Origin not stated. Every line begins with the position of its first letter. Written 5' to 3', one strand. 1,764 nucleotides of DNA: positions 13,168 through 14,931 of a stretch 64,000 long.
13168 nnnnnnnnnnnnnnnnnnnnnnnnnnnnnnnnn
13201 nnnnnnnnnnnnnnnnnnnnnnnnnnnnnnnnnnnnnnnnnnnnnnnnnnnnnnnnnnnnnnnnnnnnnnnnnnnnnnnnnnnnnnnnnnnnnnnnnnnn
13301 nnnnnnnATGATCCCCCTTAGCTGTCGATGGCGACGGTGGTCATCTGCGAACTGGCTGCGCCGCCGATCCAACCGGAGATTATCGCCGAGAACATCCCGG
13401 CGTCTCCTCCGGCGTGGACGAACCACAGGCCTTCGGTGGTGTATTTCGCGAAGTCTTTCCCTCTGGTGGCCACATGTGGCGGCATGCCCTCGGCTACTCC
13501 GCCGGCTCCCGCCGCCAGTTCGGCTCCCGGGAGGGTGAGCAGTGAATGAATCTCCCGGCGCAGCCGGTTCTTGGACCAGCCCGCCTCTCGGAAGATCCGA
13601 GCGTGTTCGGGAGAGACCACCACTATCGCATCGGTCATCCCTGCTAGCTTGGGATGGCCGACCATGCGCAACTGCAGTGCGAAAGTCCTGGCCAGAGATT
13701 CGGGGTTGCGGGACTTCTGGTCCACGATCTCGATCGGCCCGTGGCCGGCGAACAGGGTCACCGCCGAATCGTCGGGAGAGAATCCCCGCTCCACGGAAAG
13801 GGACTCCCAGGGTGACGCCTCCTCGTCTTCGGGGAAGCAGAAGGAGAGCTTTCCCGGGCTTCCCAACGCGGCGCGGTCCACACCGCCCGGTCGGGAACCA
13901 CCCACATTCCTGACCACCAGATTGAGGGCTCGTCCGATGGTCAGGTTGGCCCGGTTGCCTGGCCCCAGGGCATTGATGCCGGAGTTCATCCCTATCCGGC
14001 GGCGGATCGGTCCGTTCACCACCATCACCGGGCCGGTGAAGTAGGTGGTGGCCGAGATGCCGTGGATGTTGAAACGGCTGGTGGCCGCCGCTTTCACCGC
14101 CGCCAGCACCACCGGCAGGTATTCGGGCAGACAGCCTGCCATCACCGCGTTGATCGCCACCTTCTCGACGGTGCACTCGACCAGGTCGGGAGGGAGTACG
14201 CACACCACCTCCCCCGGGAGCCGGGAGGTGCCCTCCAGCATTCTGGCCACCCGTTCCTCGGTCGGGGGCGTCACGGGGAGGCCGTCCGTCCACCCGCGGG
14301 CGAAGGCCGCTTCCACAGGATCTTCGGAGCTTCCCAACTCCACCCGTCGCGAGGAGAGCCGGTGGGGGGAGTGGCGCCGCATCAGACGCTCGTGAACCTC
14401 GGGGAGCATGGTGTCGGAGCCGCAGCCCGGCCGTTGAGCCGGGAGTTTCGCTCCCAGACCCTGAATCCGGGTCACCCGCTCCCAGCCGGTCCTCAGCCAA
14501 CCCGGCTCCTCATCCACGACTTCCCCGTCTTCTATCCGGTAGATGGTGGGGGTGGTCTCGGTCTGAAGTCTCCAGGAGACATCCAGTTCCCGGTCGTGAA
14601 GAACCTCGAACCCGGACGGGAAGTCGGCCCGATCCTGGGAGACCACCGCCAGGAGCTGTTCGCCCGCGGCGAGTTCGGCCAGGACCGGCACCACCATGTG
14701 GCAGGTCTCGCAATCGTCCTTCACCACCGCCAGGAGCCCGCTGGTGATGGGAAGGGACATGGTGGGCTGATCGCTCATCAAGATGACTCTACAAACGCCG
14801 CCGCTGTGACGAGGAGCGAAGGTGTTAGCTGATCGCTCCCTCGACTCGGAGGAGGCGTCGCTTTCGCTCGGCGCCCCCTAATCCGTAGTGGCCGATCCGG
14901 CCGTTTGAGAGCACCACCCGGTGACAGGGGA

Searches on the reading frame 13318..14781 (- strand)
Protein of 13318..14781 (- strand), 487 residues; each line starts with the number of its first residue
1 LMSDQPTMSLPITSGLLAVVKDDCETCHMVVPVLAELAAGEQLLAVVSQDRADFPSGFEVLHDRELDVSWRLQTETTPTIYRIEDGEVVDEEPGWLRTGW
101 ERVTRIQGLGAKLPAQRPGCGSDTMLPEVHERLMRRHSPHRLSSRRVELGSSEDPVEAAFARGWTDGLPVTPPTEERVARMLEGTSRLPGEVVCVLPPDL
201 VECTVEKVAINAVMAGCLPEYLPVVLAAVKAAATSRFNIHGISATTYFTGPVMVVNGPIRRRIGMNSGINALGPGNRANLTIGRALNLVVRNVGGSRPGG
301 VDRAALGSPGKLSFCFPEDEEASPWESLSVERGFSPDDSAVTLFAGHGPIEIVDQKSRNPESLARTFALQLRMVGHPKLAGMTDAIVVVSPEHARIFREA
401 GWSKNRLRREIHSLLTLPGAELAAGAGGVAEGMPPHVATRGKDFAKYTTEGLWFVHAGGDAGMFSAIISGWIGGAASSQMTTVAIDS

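Call 3: search_protein_families(library=pfam, proteins=[window:13318-14781:-], max_evalue=0.01)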
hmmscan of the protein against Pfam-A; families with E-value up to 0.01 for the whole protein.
window:13318-14781:- (487 aa): 0 families

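Call 14: find_related_loci(query=window:13318-14778:-, collection=genome_contigs, flank=10000)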
Query window:13318-14778:- (486 aa) in genome_contigs; peptide patterns used: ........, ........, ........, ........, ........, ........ (x = any residue, [..] = any of these).
599 stretches matched a pattern (row limit reached: there are more); 524 encode a relative of the query (tblastn E <= 1e-3); the best 80 are kept; 80 distinct loci.
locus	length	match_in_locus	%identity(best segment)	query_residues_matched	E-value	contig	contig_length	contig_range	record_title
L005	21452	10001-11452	81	2-485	0e+0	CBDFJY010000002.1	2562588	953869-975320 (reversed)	MAG: Acidimicrobiia bacterium isolate 9841b5da-bbbc-437b-8723-ee48c5b8baba genome assembly, contig: contig_2, whole geno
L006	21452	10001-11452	83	2-485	0e+0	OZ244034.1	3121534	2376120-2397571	MAG: Acidimicrobiia bacterium isolate 4dc1b814-e420-4262-94ca-2b75272f1101 genome assembly, chromosome: 1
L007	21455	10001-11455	80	2-486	0e+0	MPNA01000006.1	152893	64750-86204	MAG: bacterium OM1 bin76 NODE_140_length_152893_cov_18.9388_ID_279, whole genome shotgun sequence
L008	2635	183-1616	80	9-486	0e+0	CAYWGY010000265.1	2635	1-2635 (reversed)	MAG TPA_asm: uncultured Acidimicrobiaceae bacterium isolate SRP109090_co1_257 genome assembly, contig: NODE_58306_length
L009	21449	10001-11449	76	3-485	0e+0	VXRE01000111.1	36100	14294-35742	MAG: Acidimicrobiia bacterium isolate SB0664_bin_25 NODE_848_length_36100_cov_13.138272, whole genome shotgun sequence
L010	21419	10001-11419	68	11-486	0e+0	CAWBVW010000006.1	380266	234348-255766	MAG: uncultured bacterium isolate MFD09779.bin.1.214 genome assembly, contig: contig_28441, whole genome shotgun sequenc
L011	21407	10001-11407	62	11-481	0e+0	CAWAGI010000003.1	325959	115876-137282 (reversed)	MAG: uncultured Actinomycetes bacterium isolate MFD04944.bin.2.34 genome assembly, contig: contig_25676, whole genome sh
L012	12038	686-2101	59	11-484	6e-180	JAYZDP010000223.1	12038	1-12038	MAG: Acidobacteriota bacterium isolate XB_MAG1256 DB_MAG1256_0223, whole genome shotgun sequence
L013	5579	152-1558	64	11-481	2e-180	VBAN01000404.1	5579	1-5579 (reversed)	MAG: Bacillati bacterium ANGP1 isolate NP_6 14_0903_13_30cm_scaffold_8211478, whole genome shotgun sequence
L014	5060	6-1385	62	22-481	4e-180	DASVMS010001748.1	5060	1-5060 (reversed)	MAG TPA_asm: Kofleriaceae bacterium isolate SMAG_U3106 k141_293212, whole genome shotgun sequence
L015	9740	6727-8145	60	11-484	4e-175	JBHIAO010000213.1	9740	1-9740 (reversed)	MAG: Anaerolineae bacterium isolate K_2_bin.73 NODE_4024_length_9740_cov_10.250077, whole genome shotgun sequence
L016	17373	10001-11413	59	11-481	1e-173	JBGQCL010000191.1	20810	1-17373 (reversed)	MAG: Kofleriaceae bacterium isolate OBJ2_061818_110_40 k141_770147_length_20810_cov_15.3062, whole genome shotgun sequen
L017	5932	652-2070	58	14-486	6e-174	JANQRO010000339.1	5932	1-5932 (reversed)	MAG: Myxococcota bacterium isolate IP29b_bin.68 k99_1374747, whole genome shotgun sequence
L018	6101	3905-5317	58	11-480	1e-173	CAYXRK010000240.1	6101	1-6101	MAG TPA_asm: uncultured Nitrospirales bacterium isolate binchicken_co248_263 genome assembly, contig: NODE_21881_length_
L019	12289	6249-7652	57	11-484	1e-171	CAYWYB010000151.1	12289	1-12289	MAG TPA_asm: uncultured Rhodospirillaceae bacterium isolate SRP167671_co2_53 genome assembly, contig: NODE_6698_length_1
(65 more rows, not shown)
